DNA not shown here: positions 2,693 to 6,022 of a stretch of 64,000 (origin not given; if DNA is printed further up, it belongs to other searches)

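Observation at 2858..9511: Lipase-RTX effector with a dedicated HlyB/HlyD export pair, and no outer-membrane partner in a monoderm-looking genome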

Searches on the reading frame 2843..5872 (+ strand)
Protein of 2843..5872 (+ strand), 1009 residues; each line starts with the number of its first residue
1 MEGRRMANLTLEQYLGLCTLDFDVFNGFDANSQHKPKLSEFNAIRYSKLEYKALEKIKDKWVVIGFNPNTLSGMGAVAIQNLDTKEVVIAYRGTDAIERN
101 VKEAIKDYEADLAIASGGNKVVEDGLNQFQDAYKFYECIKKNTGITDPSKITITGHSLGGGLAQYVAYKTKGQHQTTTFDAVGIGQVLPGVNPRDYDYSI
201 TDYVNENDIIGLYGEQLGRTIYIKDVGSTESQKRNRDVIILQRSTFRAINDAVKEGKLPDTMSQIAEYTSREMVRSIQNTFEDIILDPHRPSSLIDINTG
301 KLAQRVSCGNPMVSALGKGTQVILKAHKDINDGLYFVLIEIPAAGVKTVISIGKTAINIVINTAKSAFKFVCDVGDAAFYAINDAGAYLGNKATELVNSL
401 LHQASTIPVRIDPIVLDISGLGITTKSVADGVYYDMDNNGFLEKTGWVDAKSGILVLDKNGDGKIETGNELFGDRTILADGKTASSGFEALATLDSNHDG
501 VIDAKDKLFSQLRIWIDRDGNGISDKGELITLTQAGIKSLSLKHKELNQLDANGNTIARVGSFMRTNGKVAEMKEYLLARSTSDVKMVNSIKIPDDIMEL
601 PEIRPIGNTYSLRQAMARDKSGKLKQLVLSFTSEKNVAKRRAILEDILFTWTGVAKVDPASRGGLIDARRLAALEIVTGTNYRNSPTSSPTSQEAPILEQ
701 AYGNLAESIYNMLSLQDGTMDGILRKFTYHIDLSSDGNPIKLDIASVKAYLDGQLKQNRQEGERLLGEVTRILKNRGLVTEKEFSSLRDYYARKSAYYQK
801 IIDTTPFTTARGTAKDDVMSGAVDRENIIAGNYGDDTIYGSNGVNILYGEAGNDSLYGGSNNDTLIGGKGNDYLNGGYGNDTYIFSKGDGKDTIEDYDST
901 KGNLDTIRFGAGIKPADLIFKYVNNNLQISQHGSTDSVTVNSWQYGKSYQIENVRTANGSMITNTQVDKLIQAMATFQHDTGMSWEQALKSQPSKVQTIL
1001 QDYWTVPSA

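Call 3: search_protein_families(library=pfam, proteins=[window:2843-5872:+], max_evalue=0.01)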
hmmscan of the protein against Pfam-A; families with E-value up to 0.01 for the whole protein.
window:2843-5872:+ (1009 aa): 7 families
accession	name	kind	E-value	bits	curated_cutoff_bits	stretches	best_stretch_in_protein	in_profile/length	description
PF00353.25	HemolysinCabind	-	6.2e-13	48.9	23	2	826-856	6-36/36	RTX calcium-binding nonapeptide repeat (4 copies)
PF06594.17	HCBP_related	-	9.7e-07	29.1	21.4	1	926-965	1-41/42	Haemolysin-type calcium binding protein related domain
PF01764.32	Lipase_3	-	5.8e-06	26.7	22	1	88-186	1-102/140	Lipase (class 3)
PF07859.19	Abhydrolase_3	-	0.00025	21.3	25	1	128-193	48-112/210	alpha/beta hydrolase fold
PF11187.14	Mbeg1-like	-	0.00025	21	21.1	1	80-224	32-165/224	Mbeg1-like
PF00326.27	Peptidase_S9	-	0.0017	18.3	22.6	1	125-168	41-83/213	Prolyl oligopeptidase family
PF13202.12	EF-hand_5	-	0.01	15.8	25.9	0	457-466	8-17/25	EF hand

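Call 4: search_protein_families(library=ncbifam, proteins=[window:2843-5872:+], max_evalue=0.01)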
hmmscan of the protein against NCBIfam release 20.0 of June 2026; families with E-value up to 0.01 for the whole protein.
window:2843-5872:+ (1009 aa): 8 families
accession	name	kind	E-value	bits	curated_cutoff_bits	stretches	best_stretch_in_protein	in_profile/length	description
NF033943.0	RTX_toxin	subfamily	1.8e-26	92.7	1000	1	812-979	728-896/930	RTX family hemolysin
NF047388.1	SA1320_fam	subfamily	8.9e-19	67.4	230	1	85-213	1-115/644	SA1320 family protein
NF050046.1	PueAB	exception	9.5e-15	54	670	1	827-900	488-561/616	polyurethane esterase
NF033203.1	entero_EhxA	exception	1.4e-14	53.3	2000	1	812-930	761-874/997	enterohemolysin EhxA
NF046115.1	Ca_rpt_SMc04171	equivalog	3.4e-12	46.3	625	1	809-910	416-518/574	SMc04171 family calcium-binding repeat protein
NF053766.1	ZapA_metallo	exception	1.9e-11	43.7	940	1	795-905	297-414/483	ZapA family metalloprotease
NF035945.1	Zn_serralysin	subfamily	2.3e-08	33.6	500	2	855-925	339-413/462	serralysin family metalloprotease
NF052454.1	BtaGlycanEglC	equivalog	4.6e-08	32.4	700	1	848-908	104-160/459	endo-1,3-1,4-beta-glycanase EglC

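Call 8: find_encoding_contigs(protein=window:2843-5872:+, flank=10000, max_places=10)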
Protein window:2843-5872:+ (1009 aa): no gene with exactly this product is on record in the collection.

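Call 9: find_encoding_contigs(protein=window:2858-5872:+, flank=10000, max_places=10)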
Protein window:2858-5872:+ (1004 aa): no gene with exactly this product is on record in the collection.

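Call 11: find_homologous_proteins(query=window:2858-5872:+, max_evalue=0.00001)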
Query window:2858-5872:+ (1004 aa): 278 proteins with E <= 0.00001 among 8000 candidates; the best 120 are listed.
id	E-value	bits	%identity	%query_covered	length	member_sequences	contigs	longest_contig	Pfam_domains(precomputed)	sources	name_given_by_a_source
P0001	0.0e+0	2268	96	91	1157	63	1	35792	PF01764.32,PF06594.18,PF26363.2,PF00353.26,PF26745.1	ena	-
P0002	0.0e+0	2259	89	97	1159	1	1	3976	PF01764.32,PF06594.18,PF26363.2,PF00353.26,PF26745.1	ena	-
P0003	0.0e+0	2136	95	100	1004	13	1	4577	PF01764.32,PF06594.18,PF26363.2,PF00353.26,PF26745.1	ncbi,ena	-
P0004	0.0e+0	2112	94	100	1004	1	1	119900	PF01764.32,PF06594.18,PF26363.2,PF00353.26,PF26745.1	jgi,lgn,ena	-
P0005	0.0e+0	2107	84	97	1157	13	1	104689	PF01764.32,PF06594.18,PF26363.2,PF00353.26,PF26745.1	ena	-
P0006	0.0e+0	1937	81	91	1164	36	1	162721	PF01764.32,PF06594.18,PF26363.2,PF00353.26,PF26745.1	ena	-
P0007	0.0e+0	1860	83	97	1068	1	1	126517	PF01764.32,PF06594.18,PF26363.2,PF00353.26,PF26745.1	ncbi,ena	-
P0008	0.0e+0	1772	95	83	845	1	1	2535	PF01764.32,PF26363.2,PF00353.26,PF26745.1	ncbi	ncbi:MAG: hypothetical protein ACFNVL_03635, partial [Candidatus Nanoperiomorbus sp.]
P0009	0.0e+0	1443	96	53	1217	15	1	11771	PF06594.18,PF00353.26,PF26745.1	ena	-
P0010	0.0e+0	1422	88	58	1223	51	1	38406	PF06594.18,PF00353.26,PF26745.1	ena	-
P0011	0.0e+0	1411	93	53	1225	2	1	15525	PF06594.18,PF00353.26,PF26745.1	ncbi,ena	-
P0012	0.0e+0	1401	70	73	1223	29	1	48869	PF06594.18,PF00353.26,PF26745.1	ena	-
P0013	0.0e+0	1289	50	93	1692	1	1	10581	PF06594.18,PF26363.2,PF00353.26,PF26745.1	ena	-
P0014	0.0e+0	1270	51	88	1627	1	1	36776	PF06594.18,PF26363.2,PF00353.26,PF26745.1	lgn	-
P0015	0.0e+0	1207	51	91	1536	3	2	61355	PF06594.18,PF26363.2,PF00353.26,PF26745.1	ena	-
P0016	0.0e+0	1160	50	79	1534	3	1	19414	PF06594.18,PF00353.26,PF26745.1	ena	-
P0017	0.0e+0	1032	56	57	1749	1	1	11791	PF06594.18,PF00353.26,PF26745.1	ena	-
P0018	0.0e+0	1021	57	56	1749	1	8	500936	PF06594.18,PF00353.26,PF26745.1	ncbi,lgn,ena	-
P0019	0.0e+0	1018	57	56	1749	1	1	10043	PF06594.18,PF00353.26,PF26745.1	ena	-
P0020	0.0e+0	1017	57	56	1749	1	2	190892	PF06594.18,PF00353.26,PF26745.1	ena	-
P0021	1.6e-284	965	57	60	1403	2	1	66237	PF06594.18,PF00353.26,PF26745.1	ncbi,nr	ncbi:MAG: calcium-binding protein, partial [Candidatus Saccharibacteria bacterium]|nr:calcium-bindin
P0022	5.8e-276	936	60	58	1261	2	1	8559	PF06594.18,PF00353.26,PF26745.1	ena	-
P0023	4.5e-274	930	59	57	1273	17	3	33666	PF06594.18,PF00353.26,PF26745.1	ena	-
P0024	2.8e-272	924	61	57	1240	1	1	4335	PF06594.18,PF00353.26,PF26745.1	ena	-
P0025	1.2e-266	906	59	57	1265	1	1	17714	PF06594.18,PF00353.26,PF26745.1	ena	-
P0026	4.8e-266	904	60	57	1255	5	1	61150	PF06594.18,PF00353.26,PF26745.1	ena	-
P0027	1.9e-263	895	57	60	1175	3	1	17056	PF06594.18,PF00353.26,PF26745.1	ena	-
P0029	2.3e-257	875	56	58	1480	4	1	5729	PF06594.18,PF00353.26,PF26745.1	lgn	-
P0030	2.0e-256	872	56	61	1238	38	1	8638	PF06594.18,PF00353.26,PF26745.1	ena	-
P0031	3.1e-249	848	60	62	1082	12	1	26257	PF06594.18,PF00353.26,PF26745.1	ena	-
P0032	1.5e-242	826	45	55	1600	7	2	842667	PF01764.32,PF06594.18,PF26363.2,PF00353.26,PF26745.1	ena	-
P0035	2.1e-238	812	35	93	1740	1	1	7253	PF01764.32,PF06594.18,PF26363.2,PF00353.26,PF26745.1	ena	-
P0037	1.4e-217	743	45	55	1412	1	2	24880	PF01764.32,PF06594.18,PF26363.2,PF00353.26,PF26745.1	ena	-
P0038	2.5e-217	742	45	55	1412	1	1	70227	PF01764.32,PF06594.18,PF26363.2,PF00353.26,PF26745.1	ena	-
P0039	3.1e-214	732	44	55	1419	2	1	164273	PF01764.32,PF06594.18,PF26363.2,PF00353.26,PF26745.1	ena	-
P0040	2.3e-212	726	39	57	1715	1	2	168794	PF06594.18,PF26363.2,PF00353.26,PF26745.1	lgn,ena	-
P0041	5.0e-210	718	34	96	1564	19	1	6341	PF06594.18,PF26363.2,PF04385.21,PF00353.26,PF26745.1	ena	-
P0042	1.7e-209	717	33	97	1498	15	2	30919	PF06594.18,PF26363.2,PF04385.21,PF00353.26,PF26745.1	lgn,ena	-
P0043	2.0e-209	716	44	57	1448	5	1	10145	PF01764.32,PF06594.18,PF26363.2,PF00353.26,PF26745.1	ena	-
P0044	4.8e-207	708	42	57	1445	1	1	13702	PF01764.32,PF06594.18,PF26363.2,PF00353.26,PF26745.1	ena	-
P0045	5.8e-207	708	33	96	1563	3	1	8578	PF06594.18,PF26363.2,PF04385.21,PF11187.15,PF00353.26,PF26745.1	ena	-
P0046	8.2e-207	708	43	57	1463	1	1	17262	PF01764.32,PF06594.18,PF26363.2,PF00353.26,PF26745.1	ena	-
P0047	2.4e-205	703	33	93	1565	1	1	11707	PF06594.18,PF26363.2,PF00353.26,PF26745.1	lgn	-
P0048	1.0e-200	687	36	57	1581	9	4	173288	PF01764.32,PF06594.18,PF26363.2,PF00353.26,PF26745.1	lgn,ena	-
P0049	1.5e-200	687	40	55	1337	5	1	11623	PF06594.18,PF26363.2,PF00353.26,PF26745.1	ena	-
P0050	3.4e-200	686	32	90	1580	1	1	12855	PF01764.32,PF06594.18,PF26363.2,PF00353.26,PF26745.1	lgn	-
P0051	5.1e-200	685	36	57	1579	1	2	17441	PF01764.32,PF06594.18,PF26363.2,PF00353.26,PF26745.1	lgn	-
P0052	5.6e-200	685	43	55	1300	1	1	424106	PF01764.32,PF06594.18,PF26363.2,PF00036.39,PF00353.26,PF26745.1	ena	-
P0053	6.3e-200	685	35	57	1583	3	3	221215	PF01764.32,PF06594.18,PF26363.2,PF00353.26,PF26745.1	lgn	-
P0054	8.5e-200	684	32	90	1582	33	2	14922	PF01764.32,PF06594.18,PF26363.2,PF00353.26,PF26745.1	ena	-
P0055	1.5e-199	684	32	90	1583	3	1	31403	PF01764.32,PF06594.18,PF26363.2,PF00353.26,PF26745.1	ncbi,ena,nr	ncbi:MAG: hypothetical protein HXL04_01815 [Candidatus Nanosynbacter sp.]|nr:hypothetical protein [C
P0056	4.4e-199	682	36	57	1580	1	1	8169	PF01764.32,PF06594.18,PF26363.2,PF00353.26,PF26745.1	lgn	-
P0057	3.7e-198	679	36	57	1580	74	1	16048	PF01764.32,PF06594.18,PF26363.2,PF00353.26,PF26745.1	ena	-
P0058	7.3e-198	678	43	55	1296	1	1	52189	PF01764.32,PF06594.18,PF26363.2,PF00353.26,PF26745.1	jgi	-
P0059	4.0e-197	676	33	89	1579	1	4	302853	PF01764.32,PF06594.18,PF26363.2,PF00353.26,PF26745.1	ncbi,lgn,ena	-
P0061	1.3e-195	671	35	57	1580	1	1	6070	PF01764.32,PF06594.18,PF26363.2,PF00353.26,PF26745.1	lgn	-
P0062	1.8e-194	667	44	53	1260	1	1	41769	PF01764.32,PF06594.18,PF26363.2,PF00353.26,PF26745.1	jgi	-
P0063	3.1e-194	666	45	55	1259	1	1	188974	PF01764.32,PF06594.18,PF26363.2,PF00353.26,PF26745.1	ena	-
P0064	2.0e-193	663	45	53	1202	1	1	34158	PF01764.32,PF06594.18,PF26363.2,PF00353.26,PF26745.1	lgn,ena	-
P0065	1.9e-190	653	45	53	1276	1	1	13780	PF01764.32,PF06594.18,PF26363.2,PF00353.26,PF26745.1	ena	-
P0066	4.7e-189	649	44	55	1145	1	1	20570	PF01764.32,PF06594.18,PF26363.2,PF00036.39,PF00353.26,PF26745.1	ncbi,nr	ncbi:Bifunctional hemolysin/adenylate cyclase [Candidatus Nanosynsacchari sp. TM7_ANC_38.39_G1_1]|nr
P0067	3.4e-188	646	43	55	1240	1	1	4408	PF01764.32,PF06594.18,PF26363.2,PF00036.39,PF00353.26,PF26745.1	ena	-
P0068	6.5e-186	638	42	56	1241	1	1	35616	PF01764.32,PF06594.18,PF26363.2,PF00353.26,PF26745.1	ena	-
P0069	1.6e-184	634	34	95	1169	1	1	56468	PF06594.18,PF26363.2,PF00353.26,PF26745.1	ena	-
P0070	1.6e-184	634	34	95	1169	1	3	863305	PF06594.18,PF26363.2,PF00353.26,PF26745.1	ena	-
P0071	3.7e-183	629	36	91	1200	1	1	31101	PF01764.32,PF06594.18,PF26363.2,PF00353.26,PF26745.1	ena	-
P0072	4.2e-183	629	34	95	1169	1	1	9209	PF06594.18,PF26363.2,PF00353.26,PF26745.1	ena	-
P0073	5.0e-183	629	44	57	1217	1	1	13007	PF01764.32,PF06594.18,PF26363.2,PF00036.39,PF00353.26,PF26745.1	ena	-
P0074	1.2e-182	628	44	57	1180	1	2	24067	PF01764.32,PF06594.18,PF26363.2,PF00353.26,PF26745.1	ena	-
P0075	3.1e-182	626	43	55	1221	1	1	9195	PF01764.32,PF06594.18,PF26363.2,PF00353.26,PF26745.1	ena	-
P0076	3.3e-182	626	33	95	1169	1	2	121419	PF01764.32,PF06594.18,PF26363.2,PF00353.26,PF26745.1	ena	-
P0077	1.1e-181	624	39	56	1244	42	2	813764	PF01764.32,PF06594.18,PF26363.2,PF00353.26,PF26745.1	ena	-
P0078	2.2e-181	623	33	95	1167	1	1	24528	PF01764.32,PF06594.18,PF26363.2,PF00353.26,PF26745.1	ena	-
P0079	2.5e-181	623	34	95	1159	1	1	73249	PF06594.18,PF26363.2,PF00353.26,PF26745.1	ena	-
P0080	3.0e-181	623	34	95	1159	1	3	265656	PF06594.18,PF26363.2,PF00353.26,PF26745.1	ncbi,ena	-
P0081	5.3e-181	622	32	96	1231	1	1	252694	PF06594.18,PF26363.2,PF00353.26,PF26745.1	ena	-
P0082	5.5e-181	622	34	95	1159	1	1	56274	PF06594.18,PF26363.2,PF00353.26,PF26745.1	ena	-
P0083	1.4e-180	621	43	57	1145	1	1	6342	PF01764.32,PF06594.18,PF26363.2,PF00353.26,PF26745.1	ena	-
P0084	2.3e-180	620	34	95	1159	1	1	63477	PF06594.18,PF26363.2,PF00353.26,PF26745.1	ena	-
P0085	3.1e-180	620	36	91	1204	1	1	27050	PF01764.32,PF06594.18,PF26363.2,PF11187.15,PF00353.26,PF26745.1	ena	-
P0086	3.5e-180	619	43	57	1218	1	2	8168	PF01764.32,PF06594.18,PF26363.2,PF00353.26,PF26745.1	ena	-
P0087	5.2e-180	619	43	55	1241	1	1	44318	PF01764.32,PF06594.18,PF26363.2,PF00353.26,PF26745.1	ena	-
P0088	7.4e-180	618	33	95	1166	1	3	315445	PF06594.18,PF26363.2,PF00353.26,PF26745.1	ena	-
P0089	9.5e-180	618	43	57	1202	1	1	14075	PF01764.32,PF06594.18,PF26363.2,PF00353.26,PF26745.1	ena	-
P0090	1.5e-179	617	36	91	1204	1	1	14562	PF01764.32,PF06594.18,PF26363.2,PF00353.26,PF26745.1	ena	-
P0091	1.7e-179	617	33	40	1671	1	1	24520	PF06594.18,PF26363.2,PF00353.26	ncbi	-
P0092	2.6e-179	617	43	57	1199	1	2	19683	PF01764.32,PF06594.18,PF26363.2,PF00353.26,PF26745.1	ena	-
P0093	6.4e-179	615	43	55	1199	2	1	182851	PF01764.32,PF06594.18,PF26363.2,PF00353.26,PF26745.1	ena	-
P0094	1.1e-178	615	34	90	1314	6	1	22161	PF01764.32,PF06594.18,PF26363.2,PF00353.26,PF26745.1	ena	-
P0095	2.1e-177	610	36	83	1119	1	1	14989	PF06594.18,PF00353.26,PF26745.1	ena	-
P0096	3.6e-177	609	43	57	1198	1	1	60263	PF01764.32,PF06594.18,PF26363.2,PF00353.26,PF26745.1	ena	-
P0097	3.8e-177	609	34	91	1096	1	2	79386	PF01764.32,PF06594.18,PF26363.2,PF00353.26,PF26745.1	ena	-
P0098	7.0e-177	609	34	91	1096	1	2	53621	PF01764.32,PF06594.18,PF26363.2,PF00353.26,PF26745.1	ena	-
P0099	9.7e-177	608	42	55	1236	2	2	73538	PF01764.32,PF06594.18,PF26363.2,PF00353.26,PF26745.1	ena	-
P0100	6.3e-176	605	32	96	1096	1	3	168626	PF01764.32,PF06594.18,PF26363.2,PF00353.26,PF26745.1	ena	-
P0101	6.5e-176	605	34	91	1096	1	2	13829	PF01764.32,PF06594.18,PF26363.2,PF00353.26,PF26745.1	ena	-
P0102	1.7e-175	604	43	55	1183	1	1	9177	PF01764.32,PF06594.18,PF26363.2,PF00353.26,PF26745.1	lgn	-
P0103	4.9e-175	602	33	96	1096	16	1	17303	PF01764.32,PF06594.18,PF26363.2,PF00353.26,PF26745.1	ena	-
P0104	1.3e-174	601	33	93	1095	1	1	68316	PF01764.32,PF06594.18,PF26363.2,PF00353.26,PF26745.1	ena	-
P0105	1.4e-174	601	34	97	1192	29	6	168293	PF01764.32,PF06594.18,PF26363.2,PF11187.15,PF00036.39,PF00353.26,PF26745.1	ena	-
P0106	4.1e-174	599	42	57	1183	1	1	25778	PF01764.32,PF06594.18,PF26363.2,PF00353.26,PF26745.1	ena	-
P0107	4.8e-172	593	41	55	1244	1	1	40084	PF01764.32,PF06594.18,PF26363.2,PF00353.26,PF26745.1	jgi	-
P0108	9.3e-171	588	36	56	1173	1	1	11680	PF01764.32,PF06594.18,PF26363.2,PF00353.26,PF26745.1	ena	-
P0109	9.7e-171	588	36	56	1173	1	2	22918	PF01764.32,PF06594.18,PF26363.2,PF00353.26,PF26745.1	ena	-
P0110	9.8e-171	588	36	56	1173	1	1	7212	PF01764.32,PF06594.18,PF26363.2,PF00353.26,PF26745.1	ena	-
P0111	1.3e-170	588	34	90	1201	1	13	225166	PF01764.32,PF06594.18,PF26363.2,PF00353.26,PF26745.1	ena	-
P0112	1.5e-170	588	34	89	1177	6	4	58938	PF01764.32,PF06594.18,PF26363.2,PF00353.26,PF26745.1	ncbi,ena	-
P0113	6.8e-170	585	34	90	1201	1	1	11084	PF01764.32,PF06594.18,PF26363.2,PF00353.26,PF26745.1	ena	-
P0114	8.2e-170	585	40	56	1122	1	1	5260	PF01764.32,PF06594.18,PF26363.2,PF00353.26,PF26745.1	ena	-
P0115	1.1e-169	585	34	90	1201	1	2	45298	PF01764.32,PF06594.18,PF26363.2,PF00353.26,PF26745.1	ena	-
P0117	1.1e-168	581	43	55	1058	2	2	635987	PF06594.18,PF26363.2,PF00036.39,PF00353.26,PF26745.1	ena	-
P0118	1.1e-167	578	32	93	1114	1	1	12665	PF06594.18,PF26363.2,PF00353.26,PF26745.1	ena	-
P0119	1.0e-164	568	41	58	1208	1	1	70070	PF01764.32,PF06594.18,PF26363.2,PF00353.26,PF26745.1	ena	-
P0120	1.0e-164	568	41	55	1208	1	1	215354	PF01764.32,PF06594.18,PF26363.2,PF00353.26,PF26745.1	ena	-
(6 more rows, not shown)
